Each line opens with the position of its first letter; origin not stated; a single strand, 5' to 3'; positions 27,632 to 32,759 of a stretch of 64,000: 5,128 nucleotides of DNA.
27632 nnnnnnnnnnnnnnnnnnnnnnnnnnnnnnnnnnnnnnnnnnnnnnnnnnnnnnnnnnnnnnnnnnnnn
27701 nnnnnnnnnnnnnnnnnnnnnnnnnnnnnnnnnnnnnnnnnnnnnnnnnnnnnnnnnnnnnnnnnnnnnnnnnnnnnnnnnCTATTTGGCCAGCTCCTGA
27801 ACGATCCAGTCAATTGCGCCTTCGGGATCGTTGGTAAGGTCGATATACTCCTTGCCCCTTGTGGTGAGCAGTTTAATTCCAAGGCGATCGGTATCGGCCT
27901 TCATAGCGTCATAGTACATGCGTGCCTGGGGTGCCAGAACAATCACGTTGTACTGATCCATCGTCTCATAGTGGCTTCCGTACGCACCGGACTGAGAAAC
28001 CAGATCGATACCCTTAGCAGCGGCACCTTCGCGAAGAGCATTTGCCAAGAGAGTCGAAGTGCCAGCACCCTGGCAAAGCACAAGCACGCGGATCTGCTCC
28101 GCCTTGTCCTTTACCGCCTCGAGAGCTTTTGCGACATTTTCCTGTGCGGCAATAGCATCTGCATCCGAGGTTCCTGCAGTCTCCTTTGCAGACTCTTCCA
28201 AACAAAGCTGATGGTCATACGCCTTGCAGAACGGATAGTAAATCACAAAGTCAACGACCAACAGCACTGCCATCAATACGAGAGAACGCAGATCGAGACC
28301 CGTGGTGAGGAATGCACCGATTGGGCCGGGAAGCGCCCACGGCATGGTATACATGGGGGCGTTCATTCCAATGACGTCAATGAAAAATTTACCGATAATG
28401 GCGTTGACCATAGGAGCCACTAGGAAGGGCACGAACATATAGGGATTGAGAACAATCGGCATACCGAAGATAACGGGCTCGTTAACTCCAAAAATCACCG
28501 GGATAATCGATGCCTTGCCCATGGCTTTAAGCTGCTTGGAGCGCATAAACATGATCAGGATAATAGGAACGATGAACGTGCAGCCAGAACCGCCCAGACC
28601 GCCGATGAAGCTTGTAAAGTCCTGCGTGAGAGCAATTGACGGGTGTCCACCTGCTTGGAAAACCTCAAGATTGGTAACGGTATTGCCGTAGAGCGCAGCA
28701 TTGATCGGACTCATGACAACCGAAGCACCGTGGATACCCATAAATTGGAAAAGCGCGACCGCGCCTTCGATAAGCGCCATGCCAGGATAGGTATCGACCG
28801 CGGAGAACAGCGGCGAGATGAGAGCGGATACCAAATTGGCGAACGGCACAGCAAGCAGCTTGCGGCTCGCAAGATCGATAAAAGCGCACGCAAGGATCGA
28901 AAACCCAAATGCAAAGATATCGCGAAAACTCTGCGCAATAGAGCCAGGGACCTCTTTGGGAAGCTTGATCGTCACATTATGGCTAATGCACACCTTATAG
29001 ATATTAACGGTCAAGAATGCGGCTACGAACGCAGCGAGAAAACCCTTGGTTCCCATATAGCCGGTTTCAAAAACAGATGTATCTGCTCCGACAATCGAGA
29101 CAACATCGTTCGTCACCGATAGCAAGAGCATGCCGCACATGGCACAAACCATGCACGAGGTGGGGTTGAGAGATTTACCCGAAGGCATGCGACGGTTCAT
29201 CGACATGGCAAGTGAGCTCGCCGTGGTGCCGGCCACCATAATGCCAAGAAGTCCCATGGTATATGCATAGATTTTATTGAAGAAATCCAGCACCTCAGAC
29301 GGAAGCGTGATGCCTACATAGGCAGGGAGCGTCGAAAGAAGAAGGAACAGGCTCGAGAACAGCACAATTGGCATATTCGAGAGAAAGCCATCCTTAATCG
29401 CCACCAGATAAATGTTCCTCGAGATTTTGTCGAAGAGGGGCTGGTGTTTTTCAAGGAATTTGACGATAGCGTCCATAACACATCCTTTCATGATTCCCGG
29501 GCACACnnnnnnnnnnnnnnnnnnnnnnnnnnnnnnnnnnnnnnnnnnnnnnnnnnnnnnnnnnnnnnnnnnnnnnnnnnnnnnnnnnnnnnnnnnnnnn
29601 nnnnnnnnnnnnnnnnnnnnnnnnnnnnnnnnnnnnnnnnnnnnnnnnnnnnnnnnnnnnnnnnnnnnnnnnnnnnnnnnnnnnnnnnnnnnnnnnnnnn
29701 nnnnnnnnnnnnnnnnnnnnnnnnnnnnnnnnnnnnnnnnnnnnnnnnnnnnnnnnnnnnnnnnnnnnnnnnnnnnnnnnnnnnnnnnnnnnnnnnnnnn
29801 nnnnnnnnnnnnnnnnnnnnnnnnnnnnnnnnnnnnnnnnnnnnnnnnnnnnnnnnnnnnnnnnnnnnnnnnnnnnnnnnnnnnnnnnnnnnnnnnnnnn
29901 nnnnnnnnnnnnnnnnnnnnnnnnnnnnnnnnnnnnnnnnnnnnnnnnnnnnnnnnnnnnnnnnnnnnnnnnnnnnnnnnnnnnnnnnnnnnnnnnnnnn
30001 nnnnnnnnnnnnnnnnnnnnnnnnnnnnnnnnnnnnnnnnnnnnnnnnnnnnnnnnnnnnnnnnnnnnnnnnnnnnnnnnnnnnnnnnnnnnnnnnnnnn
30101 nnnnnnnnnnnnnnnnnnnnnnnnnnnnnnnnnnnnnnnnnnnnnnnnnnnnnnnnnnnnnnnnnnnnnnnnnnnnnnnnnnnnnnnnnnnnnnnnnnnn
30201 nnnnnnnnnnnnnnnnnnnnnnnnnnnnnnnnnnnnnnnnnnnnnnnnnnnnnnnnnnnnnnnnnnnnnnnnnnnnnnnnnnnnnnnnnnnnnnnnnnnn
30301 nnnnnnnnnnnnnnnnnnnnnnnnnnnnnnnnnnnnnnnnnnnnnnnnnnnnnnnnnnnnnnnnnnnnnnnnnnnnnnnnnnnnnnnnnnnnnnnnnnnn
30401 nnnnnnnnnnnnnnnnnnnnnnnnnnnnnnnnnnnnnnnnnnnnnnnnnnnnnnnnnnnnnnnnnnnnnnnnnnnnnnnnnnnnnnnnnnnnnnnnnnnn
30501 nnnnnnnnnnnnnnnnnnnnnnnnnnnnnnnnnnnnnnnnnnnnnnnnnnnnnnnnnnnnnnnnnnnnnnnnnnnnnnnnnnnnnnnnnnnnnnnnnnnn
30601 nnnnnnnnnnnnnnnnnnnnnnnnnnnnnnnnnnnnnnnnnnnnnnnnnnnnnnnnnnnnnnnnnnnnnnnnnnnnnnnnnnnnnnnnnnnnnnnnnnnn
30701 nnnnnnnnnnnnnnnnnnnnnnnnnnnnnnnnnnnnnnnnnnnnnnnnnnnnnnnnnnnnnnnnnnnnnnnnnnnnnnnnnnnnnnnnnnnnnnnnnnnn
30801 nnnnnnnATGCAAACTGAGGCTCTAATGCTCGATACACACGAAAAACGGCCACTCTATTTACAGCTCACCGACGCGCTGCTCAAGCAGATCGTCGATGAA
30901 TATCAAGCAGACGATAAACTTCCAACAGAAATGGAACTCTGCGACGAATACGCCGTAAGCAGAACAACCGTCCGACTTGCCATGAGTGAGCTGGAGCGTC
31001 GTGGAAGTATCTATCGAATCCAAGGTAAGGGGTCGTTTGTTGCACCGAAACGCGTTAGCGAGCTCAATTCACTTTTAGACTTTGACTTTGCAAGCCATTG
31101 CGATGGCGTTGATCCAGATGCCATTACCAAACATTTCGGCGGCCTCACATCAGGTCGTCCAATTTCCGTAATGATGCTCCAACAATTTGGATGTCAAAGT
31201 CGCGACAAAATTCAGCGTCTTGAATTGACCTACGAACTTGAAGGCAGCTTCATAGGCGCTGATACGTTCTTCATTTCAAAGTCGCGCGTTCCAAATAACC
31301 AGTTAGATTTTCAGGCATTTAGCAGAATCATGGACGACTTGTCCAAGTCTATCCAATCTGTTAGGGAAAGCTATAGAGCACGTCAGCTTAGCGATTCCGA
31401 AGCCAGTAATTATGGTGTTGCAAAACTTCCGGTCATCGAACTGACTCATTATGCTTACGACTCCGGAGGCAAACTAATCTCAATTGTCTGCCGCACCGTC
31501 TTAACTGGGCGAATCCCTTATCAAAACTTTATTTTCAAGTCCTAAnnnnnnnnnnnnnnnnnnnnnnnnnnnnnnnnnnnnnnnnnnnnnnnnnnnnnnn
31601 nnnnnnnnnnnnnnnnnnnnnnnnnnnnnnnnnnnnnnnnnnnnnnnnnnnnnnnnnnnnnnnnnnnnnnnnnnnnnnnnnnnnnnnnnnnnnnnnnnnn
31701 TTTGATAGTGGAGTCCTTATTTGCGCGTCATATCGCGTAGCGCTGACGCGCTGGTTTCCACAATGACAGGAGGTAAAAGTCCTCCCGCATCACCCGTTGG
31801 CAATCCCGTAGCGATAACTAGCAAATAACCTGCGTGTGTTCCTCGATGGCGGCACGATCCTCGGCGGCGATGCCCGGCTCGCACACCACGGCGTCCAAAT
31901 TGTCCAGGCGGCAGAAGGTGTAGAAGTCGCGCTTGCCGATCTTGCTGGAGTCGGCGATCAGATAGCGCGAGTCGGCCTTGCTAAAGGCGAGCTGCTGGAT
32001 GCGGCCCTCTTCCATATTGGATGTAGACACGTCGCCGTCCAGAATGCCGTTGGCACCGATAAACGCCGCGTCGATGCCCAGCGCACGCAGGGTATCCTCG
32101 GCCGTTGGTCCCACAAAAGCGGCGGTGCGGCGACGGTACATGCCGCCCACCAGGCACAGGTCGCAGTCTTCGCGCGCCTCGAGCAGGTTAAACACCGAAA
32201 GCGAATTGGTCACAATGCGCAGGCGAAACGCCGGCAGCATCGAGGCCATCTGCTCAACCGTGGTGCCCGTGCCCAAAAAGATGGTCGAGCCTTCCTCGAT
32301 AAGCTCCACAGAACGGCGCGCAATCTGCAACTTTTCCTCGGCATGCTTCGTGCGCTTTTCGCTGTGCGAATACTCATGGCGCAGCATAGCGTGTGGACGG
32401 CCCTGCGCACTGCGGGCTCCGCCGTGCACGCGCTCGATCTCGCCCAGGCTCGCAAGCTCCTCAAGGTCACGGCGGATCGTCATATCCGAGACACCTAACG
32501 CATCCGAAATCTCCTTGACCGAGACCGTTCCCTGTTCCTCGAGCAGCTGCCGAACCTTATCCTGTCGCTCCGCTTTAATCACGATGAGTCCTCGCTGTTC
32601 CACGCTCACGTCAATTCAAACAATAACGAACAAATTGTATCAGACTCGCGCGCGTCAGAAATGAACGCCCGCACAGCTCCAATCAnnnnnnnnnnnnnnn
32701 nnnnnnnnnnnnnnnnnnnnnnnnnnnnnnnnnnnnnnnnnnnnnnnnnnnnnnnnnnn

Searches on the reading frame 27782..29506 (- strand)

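Call 5: search_protein_families(library=pfam, proteins=[window:27782-29506:-], max_evalue=0.01)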
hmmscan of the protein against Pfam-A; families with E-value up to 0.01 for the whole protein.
window:27782-29506:- (574 aa): 2 families
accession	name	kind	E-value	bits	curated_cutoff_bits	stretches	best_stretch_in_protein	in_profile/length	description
PF02378.23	PTS_EIIC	-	4.5e-55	187.4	30.7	1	39-365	2-319/319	Phosphotransferase system, EIIC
PF02302.22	PTS_IIB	-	8e-10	39.7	23.6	1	473-549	1-73/90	PTS system, Lactose/Cellobiose specific IIB subunit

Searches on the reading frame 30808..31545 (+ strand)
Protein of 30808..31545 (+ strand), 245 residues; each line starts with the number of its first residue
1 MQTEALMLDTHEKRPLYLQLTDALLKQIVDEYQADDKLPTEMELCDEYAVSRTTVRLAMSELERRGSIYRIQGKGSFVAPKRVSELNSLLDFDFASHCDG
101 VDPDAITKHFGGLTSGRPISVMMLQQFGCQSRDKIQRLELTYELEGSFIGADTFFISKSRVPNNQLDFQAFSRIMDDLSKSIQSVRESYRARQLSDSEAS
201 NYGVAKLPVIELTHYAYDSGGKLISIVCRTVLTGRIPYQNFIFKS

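Call 5: search_protein_families(library=pfam, proteins=[window:30808-31545:+], max_evalue=0.01)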
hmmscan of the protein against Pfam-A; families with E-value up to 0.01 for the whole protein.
window:30808-31545:+ (245 aa): 5 families
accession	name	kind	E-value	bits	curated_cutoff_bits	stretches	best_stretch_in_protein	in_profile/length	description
PF00392.27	GntR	-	9.8e-17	60.8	27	1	16-78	1-64/64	Bacterial regulatory proteins, gntR family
PF07702.18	UTRA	-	0.0011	19.2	23.8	1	122-226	21-130/141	UTRA domain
PF08220.18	HTH_DeoR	-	0.0013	18.9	21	0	26-73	3-49/57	DeoR-like helix-turn-helix domain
PF08279.18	HTH_11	-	0.0014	18.9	25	1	40-74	17-49/55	HTH domain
PF14502.12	HTH_41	-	0.0069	16.2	25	0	36-69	4-37/48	Helix-turn-helix domain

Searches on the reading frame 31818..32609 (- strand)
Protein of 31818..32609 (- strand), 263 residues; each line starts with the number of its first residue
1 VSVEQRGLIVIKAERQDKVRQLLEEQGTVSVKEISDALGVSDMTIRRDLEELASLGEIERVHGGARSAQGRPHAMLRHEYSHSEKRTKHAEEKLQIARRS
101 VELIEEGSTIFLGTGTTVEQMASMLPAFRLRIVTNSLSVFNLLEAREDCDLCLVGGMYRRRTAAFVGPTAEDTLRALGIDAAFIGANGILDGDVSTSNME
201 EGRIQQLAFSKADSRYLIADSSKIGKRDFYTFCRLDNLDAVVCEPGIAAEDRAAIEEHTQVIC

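Call 5: search_protein_families(library=pfam, proteins=[window:31818-32609:-], max_evalue=0.01)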
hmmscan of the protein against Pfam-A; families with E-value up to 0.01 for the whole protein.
window:31818-32609:- (263 aa): 11 families
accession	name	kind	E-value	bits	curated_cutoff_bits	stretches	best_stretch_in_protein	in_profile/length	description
PF00455.28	DeoRC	-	1.9e-47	161.6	31.8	1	89-242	2-157/160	DeoR C terminal sensor domain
PF08220.18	HTH_DeoR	-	3.2e-19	68.9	21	1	15-68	1-54/57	DeoR-like helix-turn-helix domain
PF08279.18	HTH_11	-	3.1e-10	40.2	25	1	15-63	2-51/55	HTH domain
PF00392.27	GntR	-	4.9e-05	23.3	27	1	28-64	23-60/64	Bacterial regulatory proteins, gntR family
PF06971.19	Put_DNA-bind_N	-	0.00087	19.8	27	1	23-49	20-48/49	Putative DNA-binding protein N-terminus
PF13338.12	AbiEi_4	-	0.0019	18.7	25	1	18-62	2-42/49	Transcriptional regulator, AbiEi antitoxin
PF09012.17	FeoC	-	0.0021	18.6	21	1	18-66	4-52/69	FeoC like transcriptional regulator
PF13404.12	HTH_AsnC-type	-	0.0038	17.5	27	1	22-47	11-36/42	AsnC-type helix-turn-helix domain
PF10668.15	Phage_terminase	-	0.0039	17.3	22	1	15-47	8-41/67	Phage terminase small subunit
PF04703.18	FaeA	-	0.0049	17.6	20.7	1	23-61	9-48/62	FaeA-like protein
PF01978.25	TrmB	-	0.005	17.1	25.6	0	22-64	17-58/68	Sugar-specific transcriptional regulator TrmB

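Call 30: find_related_loci(query=window:31818-32609:-, collection=metagenome_contigs, flank=8000)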
Query window:31818-32609:- (263 aa) in metagenome_contigs; peptide patterns used: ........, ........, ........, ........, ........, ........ (x = any residue, [..] = any of these).
519 stretches matched a pattern; 335 encode a relative of the query (tblastn E <= 1e-3); the best 80 are kept; 80 distinct loci.
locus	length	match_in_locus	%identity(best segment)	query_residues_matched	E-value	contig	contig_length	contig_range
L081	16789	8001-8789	100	1-263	3e-175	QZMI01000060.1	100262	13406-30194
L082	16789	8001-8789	100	1-263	3e-175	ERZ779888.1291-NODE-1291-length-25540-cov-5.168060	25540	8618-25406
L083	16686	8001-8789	100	1-263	3e-175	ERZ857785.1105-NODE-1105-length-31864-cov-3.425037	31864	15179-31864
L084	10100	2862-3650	99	1-263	8e-175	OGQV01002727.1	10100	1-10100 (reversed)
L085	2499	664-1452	99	1-263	0e+0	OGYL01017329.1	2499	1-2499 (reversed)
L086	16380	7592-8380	99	1-263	8e-175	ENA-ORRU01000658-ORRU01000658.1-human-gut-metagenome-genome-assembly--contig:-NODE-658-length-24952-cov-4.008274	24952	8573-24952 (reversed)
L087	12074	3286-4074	99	1-263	8e-175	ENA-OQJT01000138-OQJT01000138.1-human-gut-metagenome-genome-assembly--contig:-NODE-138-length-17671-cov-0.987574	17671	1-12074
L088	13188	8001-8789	99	1-263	7e-175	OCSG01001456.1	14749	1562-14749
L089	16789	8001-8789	99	1-263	7e-175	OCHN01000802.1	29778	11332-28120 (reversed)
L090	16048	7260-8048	99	1-263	1e-174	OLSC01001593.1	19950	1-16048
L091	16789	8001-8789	99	1-263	2e-174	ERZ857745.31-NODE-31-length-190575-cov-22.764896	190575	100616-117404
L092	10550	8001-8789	99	1-263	4e-174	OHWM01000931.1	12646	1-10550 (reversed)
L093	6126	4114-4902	98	1-263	2e-175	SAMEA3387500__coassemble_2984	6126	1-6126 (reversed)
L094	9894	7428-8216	99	1-263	5e-174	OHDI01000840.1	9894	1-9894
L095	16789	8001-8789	98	1-263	2e-173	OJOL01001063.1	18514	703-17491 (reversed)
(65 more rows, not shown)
